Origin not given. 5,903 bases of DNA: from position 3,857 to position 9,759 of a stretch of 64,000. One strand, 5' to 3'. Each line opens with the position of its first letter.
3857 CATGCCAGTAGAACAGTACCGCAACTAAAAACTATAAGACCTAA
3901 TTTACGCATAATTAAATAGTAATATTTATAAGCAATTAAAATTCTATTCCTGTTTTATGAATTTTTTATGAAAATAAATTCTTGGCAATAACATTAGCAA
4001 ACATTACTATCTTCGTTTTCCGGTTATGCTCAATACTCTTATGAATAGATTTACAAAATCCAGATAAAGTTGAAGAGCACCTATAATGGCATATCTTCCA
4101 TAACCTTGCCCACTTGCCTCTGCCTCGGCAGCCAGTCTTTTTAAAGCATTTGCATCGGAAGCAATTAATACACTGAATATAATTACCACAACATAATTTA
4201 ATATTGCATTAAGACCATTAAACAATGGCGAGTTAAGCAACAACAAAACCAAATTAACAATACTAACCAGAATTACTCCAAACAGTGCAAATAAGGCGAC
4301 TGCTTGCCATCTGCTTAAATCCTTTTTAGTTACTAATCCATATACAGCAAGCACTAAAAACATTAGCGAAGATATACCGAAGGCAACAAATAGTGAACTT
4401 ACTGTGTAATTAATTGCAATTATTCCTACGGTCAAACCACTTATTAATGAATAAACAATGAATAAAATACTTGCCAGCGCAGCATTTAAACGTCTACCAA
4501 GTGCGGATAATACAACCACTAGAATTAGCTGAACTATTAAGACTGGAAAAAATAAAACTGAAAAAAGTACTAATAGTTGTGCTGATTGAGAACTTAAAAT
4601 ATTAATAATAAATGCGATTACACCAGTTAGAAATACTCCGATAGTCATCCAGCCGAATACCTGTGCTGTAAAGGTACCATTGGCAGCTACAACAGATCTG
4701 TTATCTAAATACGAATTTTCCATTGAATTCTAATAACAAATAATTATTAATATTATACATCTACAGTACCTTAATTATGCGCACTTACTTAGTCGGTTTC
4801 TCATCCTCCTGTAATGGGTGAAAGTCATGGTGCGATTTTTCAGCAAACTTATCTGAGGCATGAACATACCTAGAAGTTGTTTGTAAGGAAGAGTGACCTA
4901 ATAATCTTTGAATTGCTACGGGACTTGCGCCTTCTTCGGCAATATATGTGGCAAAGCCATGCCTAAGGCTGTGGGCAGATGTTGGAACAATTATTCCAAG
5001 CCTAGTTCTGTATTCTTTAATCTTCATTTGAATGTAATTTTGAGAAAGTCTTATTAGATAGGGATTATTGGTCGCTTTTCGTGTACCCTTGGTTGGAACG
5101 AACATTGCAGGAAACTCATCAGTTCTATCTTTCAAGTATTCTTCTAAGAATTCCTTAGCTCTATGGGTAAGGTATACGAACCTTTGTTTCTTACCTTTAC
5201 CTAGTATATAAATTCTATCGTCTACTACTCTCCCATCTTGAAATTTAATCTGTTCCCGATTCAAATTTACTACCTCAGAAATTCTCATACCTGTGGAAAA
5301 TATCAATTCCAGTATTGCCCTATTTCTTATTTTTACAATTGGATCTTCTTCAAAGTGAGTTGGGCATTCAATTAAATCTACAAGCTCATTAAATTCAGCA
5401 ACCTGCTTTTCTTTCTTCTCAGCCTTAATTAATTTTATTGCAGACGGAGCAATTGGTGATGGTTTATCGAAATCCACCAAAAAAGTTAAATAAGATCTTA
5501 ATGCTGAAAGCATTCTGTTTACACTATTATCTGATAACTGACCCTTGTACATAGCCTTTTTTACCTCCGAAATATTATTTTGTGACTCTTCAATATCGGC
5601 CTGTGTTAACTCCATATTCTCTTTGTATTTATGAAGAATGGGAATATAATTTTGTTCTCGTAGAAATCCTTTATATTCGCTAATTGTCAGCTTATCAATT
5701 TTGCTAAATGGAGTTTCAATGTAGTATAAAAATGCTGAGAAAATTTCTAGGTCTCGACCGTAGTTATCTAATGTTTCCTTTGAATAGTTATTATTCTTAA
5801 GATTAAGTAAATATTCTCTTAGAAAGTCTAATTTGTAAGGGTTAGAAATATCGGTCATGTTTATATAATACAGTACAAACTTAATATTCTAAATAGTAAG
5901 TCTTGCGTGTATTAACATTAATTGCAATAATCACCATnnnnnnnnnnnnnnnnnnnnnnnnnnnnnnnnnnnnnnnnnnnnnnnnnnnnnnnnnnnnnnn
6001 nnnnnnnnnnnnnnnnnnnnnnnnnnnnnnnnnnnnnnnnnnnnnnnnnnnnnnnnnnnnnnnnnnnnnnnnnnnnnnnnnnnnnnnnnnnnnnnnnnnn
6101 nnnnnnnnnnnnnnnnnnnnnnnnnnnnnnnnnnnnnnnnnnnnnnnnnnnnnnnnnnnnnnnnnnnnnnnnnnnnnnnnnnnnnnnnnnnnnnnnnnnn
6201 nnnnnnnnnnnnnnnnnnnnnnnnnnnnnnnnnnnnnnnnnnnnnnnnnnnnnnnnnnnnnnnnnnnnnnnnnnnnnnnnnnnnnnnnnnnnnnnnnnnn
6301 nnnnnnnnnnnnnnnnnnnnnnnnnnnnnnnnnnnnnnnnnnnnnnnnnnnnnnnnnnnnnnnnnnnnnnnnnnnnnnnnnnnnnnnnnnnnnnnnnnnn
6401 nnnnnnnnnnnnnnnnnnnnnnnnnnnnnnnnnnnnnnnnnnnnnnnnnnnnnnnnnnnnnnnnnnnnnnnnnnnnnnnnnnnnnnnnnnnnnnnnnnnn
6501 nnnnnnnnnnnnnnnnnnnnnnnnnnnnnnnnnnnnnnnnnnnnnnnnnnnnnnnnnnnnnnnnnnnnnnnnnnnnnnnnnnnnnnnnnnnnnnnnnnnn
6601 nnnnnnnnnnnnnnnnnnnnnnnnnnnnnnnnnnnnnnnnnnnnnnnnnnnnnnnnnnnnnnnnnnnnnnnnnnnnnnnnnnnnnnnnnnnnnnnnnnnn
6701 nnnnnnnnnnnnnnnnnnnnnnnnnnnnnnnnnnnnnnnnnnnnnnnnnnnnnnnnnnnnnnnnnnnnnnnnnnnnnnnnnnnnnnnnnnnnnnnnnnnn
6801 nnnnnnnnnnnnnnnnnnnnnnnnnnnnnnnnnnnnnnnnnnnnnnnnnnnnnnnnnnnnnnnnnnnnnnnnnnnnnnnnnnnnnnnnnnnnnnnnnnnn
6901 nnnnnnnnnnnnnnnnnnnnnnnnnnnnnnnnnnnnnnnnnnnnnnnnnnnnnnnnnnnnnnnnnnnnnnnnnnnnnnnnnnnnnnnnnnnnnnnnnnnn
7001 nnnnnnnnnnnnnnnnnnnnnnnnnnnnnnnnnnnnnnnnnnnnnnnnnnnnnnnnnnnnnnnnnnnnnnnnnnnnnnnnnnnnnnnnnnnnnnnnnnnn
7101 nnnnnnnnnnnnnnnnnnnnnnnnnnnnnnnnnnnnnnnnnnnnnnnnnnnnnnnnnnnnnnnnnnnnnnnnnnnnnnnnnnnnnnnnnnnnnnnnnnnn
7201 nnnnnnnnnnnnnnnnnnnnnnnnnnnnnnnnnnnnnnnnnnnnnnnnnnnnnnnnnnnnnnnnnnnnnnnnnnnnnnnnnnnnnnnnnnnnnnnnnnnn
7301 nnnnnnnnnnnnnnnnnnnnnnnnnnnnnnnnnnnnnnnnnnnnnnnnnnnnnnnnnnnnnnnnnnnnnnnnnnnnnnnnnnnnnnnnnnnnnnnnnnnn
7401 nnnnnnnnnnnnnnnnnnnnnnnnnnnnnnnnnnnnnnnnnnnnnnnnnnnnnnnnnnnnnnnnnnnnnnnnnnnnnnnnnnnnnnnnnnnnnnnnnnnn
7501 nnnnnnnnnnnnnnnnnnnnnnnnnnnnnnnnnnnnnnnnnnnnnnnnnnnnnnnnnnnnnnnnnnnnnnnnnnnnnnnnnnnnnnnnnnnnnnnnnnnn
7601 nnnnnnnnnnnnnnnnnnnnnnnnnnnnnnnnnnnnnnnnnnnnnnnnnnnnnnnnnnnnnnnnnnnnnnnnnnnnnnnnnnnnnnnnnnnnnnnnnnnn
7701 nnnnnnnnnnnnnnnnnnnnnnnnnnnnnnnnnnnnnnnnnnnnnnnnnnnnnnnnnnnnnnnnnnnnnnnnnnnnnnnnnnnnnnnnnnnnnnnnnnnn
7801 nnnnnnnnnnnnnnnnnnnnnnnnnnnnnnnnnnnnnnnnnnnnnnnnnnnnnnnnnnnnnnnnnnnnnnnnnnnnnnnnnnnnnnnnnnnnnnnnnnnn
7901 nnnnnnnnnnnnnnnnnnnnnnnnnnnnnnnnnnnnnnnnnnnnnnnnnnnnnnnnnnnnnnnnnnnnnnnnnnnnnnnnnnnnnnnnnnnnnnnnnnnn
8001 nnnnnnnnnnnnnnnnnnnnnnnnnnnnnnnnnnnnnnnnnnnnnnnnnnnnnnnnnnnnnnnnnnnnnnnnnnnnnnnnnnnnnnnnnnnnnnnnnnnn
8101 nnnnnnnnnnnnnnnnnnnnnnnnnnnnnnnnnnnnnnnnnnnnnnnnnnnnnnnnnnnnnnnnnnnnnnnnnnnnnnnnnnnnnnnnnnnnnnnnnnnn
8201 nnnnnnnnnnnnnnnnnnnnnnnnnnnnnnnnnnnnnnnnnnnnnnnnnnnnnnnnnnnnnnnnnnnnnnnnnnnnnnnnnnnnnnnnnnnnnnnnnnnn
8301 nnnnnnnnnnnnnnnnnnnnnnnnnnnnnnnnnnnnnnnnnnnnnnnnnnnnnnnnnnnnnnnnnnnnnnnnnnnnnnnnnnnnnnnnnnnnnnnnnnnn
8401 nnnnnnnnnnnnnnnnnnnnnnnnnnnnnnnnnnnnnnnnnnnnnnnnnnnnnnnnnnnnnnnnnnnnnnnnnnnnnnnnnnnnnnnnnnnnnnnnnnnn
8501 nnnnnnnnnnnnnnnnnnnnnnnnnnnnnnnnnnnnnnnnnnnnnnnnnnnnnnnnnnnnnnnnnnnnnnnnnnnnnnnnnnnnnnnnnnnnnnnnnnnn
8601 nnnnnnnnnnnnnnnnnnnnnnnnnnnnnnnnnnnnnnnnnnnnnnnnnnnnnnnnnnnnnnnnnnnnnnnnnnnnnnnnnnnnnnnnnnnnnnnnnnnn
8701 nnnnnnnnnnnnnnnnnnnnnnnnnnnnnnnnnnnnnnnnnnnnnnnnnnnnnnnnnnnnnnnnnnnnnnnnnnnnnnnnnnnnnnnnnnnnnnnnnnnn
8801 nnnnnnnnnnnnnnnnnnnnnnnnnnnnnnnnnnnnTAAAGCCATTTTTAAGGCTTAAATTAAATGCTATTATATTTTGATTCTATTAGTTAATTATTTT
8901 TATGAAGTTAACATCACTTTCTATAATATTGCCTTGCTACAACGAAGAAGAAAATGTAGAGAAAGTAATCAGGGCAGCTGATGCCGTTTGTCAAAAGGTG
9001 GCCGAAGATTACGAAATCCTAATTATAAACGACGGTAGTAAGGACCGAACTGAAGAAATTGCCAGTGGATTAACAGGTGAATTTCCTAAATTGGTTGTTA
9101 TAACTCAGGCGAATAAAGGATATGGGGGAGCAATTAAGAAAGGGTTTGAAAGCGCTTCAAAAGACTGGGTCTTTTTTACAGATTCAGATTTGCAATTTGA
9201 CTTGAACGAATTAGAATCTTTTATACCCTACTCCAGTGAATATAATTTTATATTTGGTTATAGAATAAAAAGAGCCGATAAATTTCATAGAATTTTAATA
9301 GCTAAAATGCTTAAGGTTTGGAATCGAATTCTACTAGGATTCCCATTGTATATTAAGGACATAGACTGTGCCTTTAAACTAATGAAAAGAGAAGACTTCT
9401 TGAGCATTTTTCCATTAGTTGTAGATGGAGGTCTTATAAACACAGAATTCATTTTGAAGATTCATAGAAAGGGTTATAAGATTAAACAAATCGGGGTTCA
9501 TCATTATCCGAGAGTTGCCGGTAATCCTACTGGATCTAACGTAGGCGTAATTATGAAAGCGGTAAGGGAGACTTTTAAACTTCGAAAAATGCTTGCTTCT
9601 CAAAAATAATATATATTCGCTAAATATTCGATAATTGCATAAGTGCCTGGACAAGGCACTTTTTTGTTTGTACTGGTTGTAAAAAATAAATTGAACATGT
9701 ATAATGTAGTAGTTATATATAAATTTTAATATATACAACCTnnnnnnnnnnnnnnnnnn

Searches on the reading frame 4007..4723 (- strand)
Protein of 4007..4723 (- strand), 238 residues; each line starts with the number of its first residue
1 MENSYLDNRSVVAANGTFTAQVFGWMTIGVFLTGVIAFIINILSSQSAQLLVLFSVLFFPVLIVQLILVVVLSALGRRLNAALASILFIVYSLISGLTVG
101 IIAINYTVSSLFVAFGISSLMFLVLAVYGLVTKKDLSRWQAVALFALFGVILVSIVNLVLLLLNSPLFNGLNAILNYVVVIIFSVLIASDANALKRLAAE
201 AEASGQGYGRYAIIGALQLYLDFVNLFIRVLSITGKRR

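Call 67: search_protein_families(library=pfam, proteins=[window:4007-4723:-], max_evalue=0.00001)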
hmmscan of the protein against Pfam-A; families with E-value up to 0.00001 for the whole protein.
window:4007-4723:- (238 aa): 1 family
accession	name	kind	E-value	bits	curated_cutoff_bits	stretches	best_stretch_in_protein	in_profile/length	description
PF01027.25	Bax1-I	-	3.6e-36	125.3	34.1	1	18-233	3-206/207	Inhibitor of apoptosis-promoting Bax1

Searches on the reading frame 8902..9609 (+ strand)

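Call 3: search_protein_families(library=pfam, proteins=[window:8902-9609:+], max_evalue=0.1)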
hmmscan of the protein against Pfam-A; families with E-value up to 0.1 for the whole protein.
window:8902-9609:+ (235 aa): 4 families
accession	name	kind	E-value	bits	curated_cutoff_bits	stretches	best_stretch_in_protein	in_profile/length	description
PF00535.33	Glycos_transf_2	-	9.1e-27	94.5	23.3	1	7-140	1-137/168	Glycosyl transferase family 2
PF13641.12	Glyco_tranf_2_3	-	3.2e-07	31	27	1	6-97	3-97/230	Glycosyltransferase like family 2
PF10111.15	Glyco_tranf_2_2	-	3.9e-06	27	27.3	1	7-106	1-101/276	Glycosyltransferase like family 2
PF13704.12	Glyco_tranf_2_4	-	0.046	14.7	27.5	1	38-96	21-81/98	Glycosyl transferase family 2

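Call 69: search_protein_families(library=ncbifam, proteins=[window:8902-9606:+], max_evalue=0.01)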
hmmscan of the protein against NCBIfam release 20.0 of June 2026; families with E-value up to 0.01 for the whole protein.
window:8902-9606:+ (235 aa): 22 families
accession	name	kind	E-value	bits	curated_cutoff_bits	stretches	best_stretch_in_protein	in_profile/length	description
NF007986.1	PRK10714.1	equivalog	3.8e-19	68.8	529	1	3-139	5-144/316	undecaprenyl-phosphate 4-deoxy-4-formamido-L-arabinose transferase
TIGR03937.1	PgaC_IcaA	equivalog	6.6e-18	64.8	422.3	1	4-102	45-141/407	poly-beta-1,6-N-acetyl-D-glucosamine synthase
NF047588.1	GlcsyltransPgfSStrep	equivalog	2.3e-16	59.9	500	1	6-166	3-164/308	glycosyltransferase PgfS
NF007482.0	PRK10073.1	equivalog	3.5e-16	59.1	423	1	4-98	6-97/334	glycosyltransferase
TIGR04182.1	glyco_TIGR04182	equivalog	3.2e-13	49.7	325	1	7-210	3-199/293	S-layer glycoprotein N-glycosyltransferase AglJ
NF041875.1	EPS_EpsD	equivalog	8.4e-13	48.4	370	1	6-104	1-97/325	exopolysaccharide biosynthesis glycosyltransferase EpsD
NF041391.1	DPhHxTase_Halo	equivalog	1.3e-12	47.2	375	1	12-203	3-185/213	dolichyl-phosphate hexose transferase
TIGR04283.1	glyco_like_mftF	equivalog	2.4e-12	46.9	182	1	6-134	1-123/221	TIGR04283 family arsenosugar biosynthesis glycosyltransferase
NF047683.1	TeichurnBiosyTuaG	equivalog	2.4e-11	43.8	400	1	5-120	7-120/252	teichuronic acid biosynthesis protein TuaG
NF010496.0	PRK13915.1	equivalog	6.5e-11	41.8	262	1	4-98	31-128/307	glucosyl-3-phosphoglycerate synthase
TIGR03965.1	mycofact_glyco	equivalog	4.4e-09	35.7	280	1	4-101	74-169/467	mycofactocin biosynthesis glycosyltransferase MftF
NF050050.1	ProtGlycPglI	equivalog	9.4e-09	35.1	500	1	5-121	3-119/306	GalNAc(5)-diNAcBac-PP-undecaprenol beta-1,3-glucosyltransferase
NF038302.1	EPS_HpsE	equivalog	4.6e-08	32.4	300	1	5-106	2-106/307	hormogonium polysaccharide biosynthesis glycosyltransferase HpsE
TIGR03469.1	HpnB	hypoth_equivalog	1.7e-07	30.6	379.25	1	6-108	46-157/386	hopene-associated glycosyltransferase HpnB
NF058614.1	PPMAGASynPpgS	equivalog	6.2e-07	29.1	370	1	8-124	4-116/226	polyprenyl-phospho-N-acetylgalactosaminyl synthase PpgS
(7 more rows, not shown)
